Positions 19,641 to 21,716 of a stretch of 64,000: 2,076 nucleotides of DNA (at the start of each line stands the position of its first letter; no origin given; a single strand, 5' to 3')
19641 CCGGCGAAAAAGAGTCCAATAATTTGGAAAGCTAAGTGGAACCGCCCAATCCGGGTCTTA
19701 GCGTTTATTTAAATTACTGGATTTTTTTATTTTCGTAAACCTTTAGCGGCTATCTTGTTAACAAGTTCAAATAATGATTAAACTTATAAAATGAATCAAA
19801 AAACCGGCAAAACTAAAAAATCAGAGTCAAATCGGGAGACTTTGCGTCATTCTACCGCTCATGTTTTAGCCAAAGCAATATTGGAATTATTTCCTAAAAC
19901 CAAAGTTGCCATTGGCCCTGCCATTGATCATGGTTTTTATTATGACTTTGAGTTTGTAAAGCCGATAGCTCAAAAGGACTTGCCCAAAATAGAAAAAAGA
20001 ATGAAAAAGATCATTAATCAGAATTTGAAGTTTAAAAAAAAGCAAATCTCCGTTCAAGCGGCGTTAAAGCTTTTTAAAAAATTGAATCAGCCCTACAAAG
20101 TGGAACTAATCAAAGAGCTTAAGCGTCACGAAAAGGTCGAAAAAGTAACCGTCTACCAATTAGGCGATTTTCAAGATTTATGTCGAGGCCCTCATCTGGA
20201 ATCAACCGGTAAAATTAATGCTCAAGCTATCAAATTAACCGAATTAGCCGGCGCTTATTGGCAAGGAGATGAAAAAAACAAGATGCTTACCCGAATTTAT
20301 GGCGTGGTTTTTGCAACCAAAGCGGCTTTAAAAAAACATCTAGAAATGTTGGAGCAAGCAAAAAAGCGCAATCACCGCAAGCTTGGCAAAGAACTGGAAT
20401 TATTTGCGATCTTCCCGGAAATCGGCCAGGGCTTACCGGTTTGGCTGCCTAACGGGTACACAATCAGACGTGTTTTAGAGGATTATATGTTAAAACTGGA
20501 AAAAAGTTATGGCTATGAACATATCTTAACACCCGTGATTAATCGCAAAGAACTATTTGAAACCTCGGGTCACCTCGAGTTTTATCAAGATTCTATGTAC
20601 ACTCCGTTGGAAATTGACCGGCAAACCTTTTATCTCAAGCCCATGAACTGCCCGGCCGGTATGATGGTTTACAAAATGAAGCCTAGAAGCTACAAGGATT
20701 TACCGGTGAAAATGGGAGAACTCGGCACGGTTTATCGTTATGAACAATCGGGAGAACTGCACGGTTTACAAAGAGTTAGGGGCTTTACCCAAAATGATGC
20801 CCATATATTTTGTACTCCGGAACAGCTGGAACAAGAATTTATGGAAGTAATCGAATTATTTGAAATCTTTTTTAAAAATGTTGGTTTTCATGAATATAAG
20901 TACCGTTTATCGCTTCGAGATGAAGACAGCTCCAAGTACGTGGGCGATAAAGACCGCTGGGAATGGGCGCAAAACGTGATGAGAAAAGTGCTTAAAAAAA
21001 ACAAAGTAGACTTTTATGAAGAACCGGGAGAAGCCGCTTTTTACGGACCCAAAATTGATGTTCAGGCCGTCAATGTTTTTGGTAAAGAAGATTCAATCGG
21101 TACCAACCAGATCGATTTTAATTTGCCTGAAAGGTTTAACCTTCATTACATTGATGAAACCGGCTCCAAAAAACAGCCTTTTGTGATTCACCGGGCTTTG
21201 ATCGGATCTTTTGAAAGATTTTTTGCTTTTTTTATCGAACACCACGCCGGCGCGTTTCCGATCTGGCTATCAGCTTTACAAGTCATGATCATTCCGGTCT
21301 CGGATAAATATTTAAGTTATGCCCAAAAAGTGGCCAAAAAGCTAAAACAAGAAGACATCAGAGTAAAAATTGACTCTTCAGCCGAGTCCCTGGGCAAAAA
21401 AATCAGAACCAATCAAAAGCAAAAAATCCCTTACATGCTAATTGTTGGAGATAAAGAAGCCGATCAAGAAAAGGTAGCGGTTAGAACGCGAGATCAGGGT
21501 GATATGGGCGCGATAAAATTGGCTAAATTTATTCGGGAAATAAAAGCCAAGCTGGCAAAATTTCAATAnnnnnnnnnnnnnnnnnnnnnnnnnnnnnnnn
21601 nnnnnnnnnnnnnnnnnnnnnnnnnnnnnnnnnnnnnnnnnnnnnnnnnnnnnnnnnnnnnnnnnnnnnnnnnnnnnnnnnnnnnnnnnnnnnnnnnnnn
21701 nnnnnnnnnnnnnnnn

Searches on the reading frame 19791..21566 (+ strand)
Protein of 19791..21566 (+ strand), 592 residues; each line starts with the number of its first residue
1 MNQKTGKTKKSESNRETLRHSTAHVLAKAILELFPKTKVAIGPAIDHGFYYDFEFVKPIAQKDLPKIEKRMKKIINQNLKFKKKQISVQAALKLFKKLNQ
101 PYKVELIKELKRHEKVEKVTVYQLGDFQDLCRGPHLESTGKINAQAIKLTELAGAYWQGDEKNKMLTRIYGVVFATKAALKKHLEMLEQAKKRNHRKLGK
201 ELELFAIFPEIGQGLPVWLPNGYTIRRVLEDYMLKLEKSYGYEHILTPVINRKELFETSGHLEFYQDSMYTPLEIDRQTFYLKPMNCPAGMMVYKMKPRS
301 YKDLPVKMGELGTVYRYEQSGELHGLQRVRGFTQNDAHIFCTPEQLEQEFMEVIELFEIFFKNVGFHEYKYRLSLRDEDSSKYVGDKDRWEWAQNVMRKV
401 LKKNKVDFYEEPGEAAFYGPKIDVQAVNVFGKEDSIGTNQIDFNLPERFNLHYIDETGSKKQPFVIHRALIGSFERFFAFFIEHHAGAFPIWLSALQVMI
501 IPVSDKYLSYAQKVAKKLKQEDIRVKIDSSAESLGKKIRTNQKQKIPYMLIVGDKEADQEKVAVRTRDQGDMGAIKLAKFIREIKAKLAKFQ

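Call 65: find_homologous_proteins(query=window:19791-21566:+, max_evalue=1e-50)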
Query window:19791-21566:+ (592 aa): 8000 proteins with E <= 1e-50 among 8000 candidates; the best 120 are listed.
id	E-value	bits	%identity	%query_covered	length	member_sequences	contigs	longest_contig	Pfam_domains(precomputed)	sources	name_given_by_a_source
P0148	0.0e+0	1338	100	100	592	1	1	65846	PF03129.26,PF00587.31,PF07973.20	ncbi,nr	ncbi:MAG: threonine--tRNA ligase [Candidatus Moranbacteria bacterium]|nr:threonine--tRNA ligase [Can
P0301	1.4e-282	957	72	97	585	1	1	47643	PF03129.26,PF00587.31,PF07973.20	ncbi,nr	ncbi:MAG: threonine--tRNA ligase [Candidatus Moranbacteria bacterium]|nr:threonine--tRNA ligase [Can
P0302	5.0e-261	885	66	98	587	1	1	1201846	PF03129.26,PF00587.31,PF07973.20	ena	-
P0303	7.2e-259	878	66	98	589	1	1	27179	PF03129.26,PF00587.31,PF07973.20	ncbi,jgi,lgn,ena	-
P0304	8.7e-254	861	65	96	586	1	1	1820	PF03129.26,PF00587.31,PF07973.20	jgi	jgi:threonyl-tRNA synthetase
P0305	1.3e-253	861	64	98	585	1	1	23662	PF03129.26,PF00587.31,PF07973.20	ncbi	-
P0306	2.7e-253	860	65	96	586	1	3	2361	PF03129.26,PF00587.31,PF07973.20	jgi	jgi:threonyl-tRNA synthetase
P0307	2.8e-253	860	65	96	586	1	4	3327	PF03129.26,PF00587.31,PF07973.20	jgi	jgi:threonyl-tRNA synthetase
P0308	1.5e-252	857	64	97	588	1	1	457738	PF03129.26,PF00587.31,PF07973.20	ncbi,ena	-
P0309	2.6e-251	853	64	98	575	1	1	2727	PF03129.26,PF00587.31,PF07973.20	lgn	-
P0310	4.2e-251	853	62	97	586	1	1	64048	PF03129.26,PF00587.31,PF07973.20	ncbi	-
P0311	1.4e-250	851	64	98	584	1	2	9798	PF03129.26,PF00587.31,PF07973.20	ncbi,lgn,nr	ncbi:threonine--tRNA ligase [Candidatus Parcubacteria bacterium]|nr:threonine--tRNA ligase [Candidat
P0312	1.4e-249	848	63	97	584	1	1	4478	PF03129.26,PF00587.31,PF07973.20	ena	-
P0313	3.5e-249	846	64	97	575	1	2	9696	PF03129.26,PF00587.31,PF07973.20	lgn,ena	-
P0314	3.6e-249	846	63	98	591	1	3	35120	PF03129.26,PF00587.31,PF07973.20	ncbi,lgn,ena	-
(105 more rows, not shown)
